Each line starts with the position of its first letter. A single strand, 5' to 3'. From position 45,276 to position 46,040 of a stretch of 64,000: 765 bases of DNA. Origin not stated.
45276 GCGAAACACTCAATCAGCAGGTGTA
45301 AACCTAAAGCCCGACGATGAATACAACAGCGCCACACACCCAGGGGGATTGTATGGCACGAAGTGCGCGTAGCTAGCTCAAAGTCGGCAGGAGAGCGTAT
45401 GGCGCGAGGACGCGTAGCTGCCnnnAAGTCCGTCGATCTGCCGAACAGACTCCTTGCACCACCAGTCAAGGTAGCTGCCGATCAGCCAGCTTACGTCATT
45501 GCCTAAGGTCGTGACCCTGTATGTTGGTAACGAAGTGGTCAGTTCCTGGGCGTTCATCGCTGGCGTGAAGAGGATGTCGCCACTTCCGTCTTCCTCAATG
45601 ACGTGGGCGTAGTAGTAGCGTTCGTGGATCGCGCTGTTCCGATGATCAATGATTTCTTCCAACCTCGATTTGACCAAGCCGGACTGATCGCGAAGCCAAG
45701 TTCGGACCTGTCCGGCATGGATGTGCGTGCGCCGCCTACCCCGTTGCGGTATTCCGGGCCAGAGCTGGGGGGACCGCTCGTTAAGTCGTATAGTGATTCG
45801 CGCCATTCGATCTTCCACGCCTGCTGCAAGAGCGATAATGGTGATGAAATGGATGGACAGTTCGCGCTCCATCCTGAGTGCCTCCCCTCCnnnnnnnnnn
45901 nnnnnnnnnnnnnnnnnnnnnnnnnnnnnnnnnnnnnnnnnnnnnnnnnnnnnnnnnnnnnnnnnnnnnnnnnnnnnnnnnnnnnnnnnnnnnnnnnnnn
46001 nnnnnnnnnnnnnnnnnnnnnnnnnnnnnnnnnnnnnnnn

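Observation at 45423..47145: Two adjacent, overlapping genes each carrying an R-x4-H (HEPN-like) motif inside a repeat-bounded, lower-GC patch: a candidate toxin/defence cassette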

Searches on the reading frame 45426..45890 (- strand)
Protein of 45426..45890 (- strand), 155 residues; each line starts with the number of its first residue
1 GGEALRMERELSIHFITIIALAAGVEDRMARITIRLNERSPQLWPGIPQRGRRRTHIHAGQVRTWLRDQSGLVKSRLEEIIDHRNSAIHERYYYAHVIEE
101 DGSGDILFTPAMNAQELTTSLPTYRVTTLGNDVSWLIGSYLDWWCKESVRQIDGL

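Call 72: search_protein_families(library=pfam, proteins=[window:45426-45890:-], max_evalue=10)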
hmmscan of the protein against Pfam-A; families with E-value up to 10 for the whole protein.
seq(155 aa): 0 families
